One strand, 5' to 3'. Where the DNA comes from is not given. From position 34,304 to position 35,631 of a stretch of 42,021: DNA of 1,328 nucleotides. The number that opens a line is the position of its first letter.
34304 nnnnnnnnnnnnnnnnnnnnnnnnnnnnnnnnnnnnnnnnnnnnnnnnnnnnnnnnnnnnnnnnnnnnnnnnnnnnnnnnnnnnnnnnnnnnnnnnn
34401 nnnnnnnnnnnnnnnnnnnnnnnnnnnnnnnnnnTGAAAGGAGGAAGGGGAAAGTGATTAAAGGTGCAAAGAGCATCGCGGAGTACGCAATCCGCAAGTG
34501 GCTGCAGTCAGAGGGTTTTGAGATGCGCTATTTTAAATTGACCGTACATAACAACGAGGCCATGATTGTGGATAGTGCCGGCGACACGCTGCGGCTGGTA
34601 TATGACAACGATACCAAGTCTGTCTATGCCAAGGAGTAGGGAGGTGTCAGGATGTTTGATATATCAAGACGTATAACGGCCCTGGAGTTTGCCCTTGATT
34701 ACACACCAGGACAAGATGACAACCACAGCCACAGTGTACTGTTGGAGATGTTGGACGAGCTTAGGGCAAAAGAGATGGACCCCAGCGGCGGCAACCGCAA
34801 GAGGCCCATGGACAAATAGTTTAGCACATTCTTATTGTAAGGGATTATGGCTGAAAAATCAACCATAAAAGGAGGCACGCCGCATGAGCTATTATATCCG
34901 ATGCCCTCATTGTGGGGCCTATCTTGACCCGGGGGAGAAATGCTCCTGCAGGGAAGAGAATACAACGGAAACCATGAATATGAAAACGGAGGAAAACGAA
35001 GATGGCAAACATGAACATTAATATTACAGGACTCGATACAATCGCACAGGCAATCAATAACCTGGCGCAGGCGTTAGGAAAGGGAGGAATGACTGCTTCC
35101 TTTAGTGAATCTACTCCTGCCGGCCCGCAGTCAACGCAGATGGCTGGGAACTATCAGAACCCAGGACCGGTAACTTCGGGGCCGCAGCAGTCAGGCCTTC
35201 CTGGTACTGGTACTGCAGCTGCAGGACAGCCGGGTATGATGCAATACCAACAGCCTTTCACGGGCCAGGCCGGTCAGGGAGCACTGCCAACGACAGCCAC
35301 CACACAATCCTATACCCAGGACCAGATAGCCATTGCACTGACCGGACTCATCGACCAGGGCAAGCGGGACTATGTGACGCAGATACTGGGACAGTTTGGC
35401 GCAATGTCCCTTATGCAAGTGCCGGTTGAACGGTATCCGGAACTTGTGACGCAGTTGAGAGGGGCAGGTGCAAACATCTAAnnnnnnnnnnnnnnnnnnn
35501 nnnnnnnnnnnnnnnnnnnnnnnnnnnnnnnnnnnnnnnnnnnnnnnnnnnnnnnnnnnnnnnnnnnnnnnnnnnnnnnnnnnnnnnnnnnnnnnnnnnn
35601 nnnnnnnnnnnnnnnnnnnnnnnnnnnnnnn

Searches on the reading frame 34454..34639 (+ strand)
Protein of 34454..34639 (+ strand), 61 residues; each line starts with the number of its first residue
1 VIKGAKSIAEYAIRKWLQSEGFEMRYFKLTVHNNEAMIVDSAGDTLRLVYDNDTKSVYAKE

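Call 51: search_protein_families(library=phrogs, proteins=[window:34454-34639:+], max_evalue=0.01)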
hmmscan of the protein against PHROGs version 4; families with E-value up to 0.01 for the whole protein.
window:34454-34639:+ (61 aa): 1 family
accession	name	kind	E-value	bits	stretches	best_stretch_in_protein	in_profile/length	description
phrog_34638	-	unknown function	9.4e-19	68.3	1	1-60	1-60/60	-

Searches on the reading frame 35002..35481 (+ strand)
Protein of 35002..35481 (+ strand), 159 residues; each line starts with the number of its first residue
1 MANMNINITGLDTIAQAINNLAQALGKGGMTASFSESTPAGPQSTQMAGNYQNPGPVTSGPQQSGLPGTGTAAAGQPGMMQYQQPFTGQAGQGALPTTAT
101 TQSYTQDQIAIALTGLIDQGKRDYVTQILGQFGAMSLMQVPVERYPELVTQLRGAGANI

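Call 9: search_protein_families(library=pfam, proteins=[window:35002-35481:+])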
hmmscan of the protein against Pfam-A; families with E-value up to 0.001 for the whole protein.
window:35002-35481:+ (159 aa): 0 families

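Call 24: search_protein_families(library=pfam, proteins=[window:35002-35481:+], max_evalue=1)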
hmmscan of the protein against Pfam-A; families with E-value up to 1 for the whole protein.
window:35002-35481:+ (159 aa): 1 family
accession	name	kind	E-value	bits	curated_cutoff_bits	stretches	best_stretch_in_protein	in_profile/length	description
PF07196.18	Flagellin_IN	-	0.073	13.7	22.7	1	9-37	21-46/55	Flagellin hook IN motif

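Call 51: search_protein_families(library=phrogs, proteins=[window:35002-35481:+], max_evalue=0.01)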
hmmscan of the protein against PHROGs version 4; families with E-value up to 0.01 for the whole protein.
window:35002-35481:+ (159 aa): 5 families
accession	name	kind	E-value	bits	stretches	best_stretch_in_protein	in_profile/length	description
phrog_18562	-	unknown function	1.9e-16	61.9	1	4-159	3-151/151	-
phrog_22695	-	unknown function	4.4e-10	41.1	1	67-159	66-152/152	-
phrog_3709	-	unknown function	2.5e-06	28.7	1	98-152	88-142/145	-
phrog_19269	-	unknown function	9.9e-05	23.6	1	67-154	45-128/148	-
phrog_408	-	unknown function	0.00014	23.3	1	97-154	50-107/111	-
